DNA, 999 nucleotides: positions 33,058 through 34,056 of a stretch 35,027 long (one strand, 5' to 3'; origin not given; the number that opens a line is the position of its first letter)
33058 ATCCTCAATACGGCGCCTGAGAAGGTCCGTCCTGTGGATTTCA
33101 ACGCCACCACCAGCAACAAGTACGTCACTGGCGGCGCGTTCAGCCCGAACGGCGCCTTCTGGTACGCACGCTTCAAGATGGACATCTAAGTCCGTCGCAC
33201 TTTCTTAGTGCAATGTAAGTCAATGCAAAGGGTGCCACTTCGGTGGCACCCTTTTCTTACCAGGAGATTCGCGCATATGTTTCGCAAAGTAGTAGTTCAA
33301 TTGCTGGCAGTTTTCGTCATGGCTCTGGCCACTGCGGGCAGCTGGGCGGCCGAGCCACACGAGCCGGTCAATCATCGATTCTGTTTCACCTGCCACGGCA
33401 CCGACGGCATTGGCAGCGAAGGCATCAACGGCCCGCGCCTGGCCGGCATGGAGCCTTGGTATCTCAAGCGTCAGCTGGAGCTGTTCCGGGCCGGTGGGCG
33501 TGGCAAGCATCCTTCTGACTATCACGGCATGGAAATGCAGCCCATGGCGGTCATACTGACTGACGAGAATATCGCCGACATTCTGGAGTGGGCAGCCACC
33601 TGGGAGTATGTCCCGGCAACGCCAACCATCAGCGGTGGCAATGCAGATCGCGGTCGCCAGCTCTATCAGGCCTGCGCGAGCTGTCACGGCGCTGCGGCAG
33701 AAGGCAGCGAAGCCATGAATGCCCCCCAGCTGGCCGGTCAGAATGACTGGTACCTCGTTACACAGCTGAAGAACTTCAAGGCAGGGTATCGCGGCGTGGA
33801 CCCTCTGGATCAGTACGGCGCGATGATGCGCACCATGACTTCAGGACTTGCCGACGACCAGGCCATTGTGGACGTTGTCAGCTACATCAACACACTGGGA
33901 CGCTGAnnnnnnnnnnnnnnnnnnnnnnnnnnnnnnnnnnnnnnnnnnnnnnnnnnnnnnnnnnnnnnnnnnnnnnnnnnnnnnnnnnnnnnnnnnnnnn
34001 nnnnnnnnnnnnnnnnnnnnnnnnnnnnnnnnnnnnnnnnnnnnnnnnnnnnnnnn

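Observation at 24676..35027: Candidate periplasmic oxidative-deamination / scavenging module: Tat-LAAO-like oxidase + GGT + membrane regulator + TonB receptor + cytochrome c4 + two exported RidA proteins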

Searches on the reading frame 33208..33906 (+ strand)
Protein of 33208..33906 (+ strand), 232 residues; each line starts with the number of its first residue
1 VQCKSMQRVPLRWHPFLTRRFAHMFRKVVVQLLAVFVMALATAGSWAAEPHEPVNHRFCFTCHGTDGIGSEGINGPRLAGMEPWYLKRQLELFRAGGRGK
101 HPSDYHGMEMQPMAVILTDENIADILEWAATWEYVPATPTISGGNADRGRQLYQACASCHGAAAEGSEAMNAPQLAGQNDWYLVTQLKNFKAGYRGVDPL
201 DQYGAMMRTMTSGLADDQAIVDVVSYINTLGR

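Call 3: search_protein_families(library=pfam, proteins=[window:33208-33906:+], max_evalue=0.01)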
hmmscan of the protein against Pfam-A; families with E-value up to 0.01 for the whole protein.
window:33208-33906:+ (232 aa): 3 families
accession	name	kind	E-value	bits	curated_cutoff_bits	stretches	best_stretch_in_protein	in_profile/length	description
PF00034.26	Cytochrom_C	-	1.3e-24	87.8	21.3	2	146-230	1-89/90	Cytochrome c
PF13442.11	Cytochrome_CBB3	-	5e-11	43.2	27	2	145-227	2-68/68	Cytochrome C oxidase, cbb3-type, subunit III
PF09699.15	Paired_CXXCH_1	-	0.0063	16.6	20.6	0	51-66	1-16/41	Doubled CXXCH motif (Paired_CXXCH_1)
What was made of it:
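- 33277..33906 (+): Sec-exported di-haem cytochrome c4 (209 aa, CFTCH and CASCH motifs). It is the predicted electron acceptor of the oxidase. PF00034 with two stretches (call 3).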

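Call 6: search_protein_families(library=ncbifam, proteins=[window:33208-33906:+], max_evalue=0.001)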
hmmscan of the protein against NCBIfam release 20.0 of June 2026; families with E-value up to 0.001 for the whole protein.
window:33208-33906:+ (232 aa): 8 families
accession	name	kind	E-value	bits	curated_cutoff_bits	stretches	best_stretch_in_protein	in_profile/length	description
NF049874.1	PdsA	exception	1.4e-13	51.1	330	1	39-199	10-173/198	periplasmic diheme shuttle PdsA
TIGR00782.1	ccoP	equivalog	3.1e-12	46.4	179.95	1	45-185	104-243/285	cytochrome-c oxidase, cbb3-type subunit III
NF050122.1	bc1_QcrC_actin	exception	9.4e-12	44.8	200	2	57-180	50-174/253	cytochrome bc1 complex diheme cytochrome c subunit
NF045773.1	cytochro_C550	exception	2.7e-07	30.5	125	0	50-105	51-103/118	cytochrome c550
TIGR04485.1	thiosulf_SoxX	equivalog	1e-06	29.4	61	0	156-229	5-77/78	sulfur oxidation c-type cytochrome SoxX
NF011054.0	PRK14486.1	equivalog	1.4e-06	28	447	1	148-229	217-289/294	putative bifunctional cbb3-type cytochrome c oxidase subunit II/cytochrome c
TIGR02603.1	CxxCH_TIGR02603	domain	1.9e-06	27.9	68.15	0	144-177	1-33/134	putative heme-binding domain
NF045774.1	cytochro_C551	exception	5e-06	26.4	118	0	47-105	38-93/110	cytochrome c551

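Call 42: search_solved_structures(query=window:33277-33906:+, max_evalue=0.00001)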
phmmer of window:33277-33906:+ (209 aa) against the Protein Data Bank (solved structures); distinct sequences matched with E-value up to 0.00001: 10.
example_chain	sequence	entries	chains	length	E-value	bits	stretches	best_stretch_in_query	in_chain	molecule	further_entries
5lo9_A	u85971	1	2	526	3.7e-16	62.7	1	35-186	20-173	Cytochrome C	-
1etp_A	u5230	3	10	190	2.4e-14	56.8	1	121-205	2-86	CYTOCHROME C4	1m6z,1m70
6q2u_A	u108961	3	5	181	1.9e-13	53.9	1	121-194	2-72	Cytochrome c4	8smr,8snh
8uf3_A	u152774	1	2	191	5.9e-09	39.1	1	31-173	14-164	Cytochrome C4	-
1h1o_A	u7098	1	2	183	1.5e-08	37.8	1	34-178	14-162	CYTOCHROME C-552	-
4o1w_A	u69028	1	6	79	2.5e-07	33.9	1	121-177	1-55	Cytochrome c552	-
2zzs_A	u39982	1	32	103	2.5e-06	30.6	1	120-206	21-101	Cytochrome c554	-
8yts_A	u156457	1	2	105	2.7e-06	30.5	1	7-104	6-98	Cytochrome C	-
1cno_A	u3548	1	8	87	5.4e-06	29.5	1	121-176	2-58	CYTOCHROME C552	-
6xkx_p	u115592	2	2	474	8.3e-06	28.9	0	114-204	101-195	Cbb3-type cytochrome c oxidase subunit CcoP,Cytochrome c-type cyt cy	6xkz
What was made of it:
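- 33277..33906 (+): Solved relatives are cytochrome c4 1etp and the c-type cytochrome entry 5lo9 (call 42).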
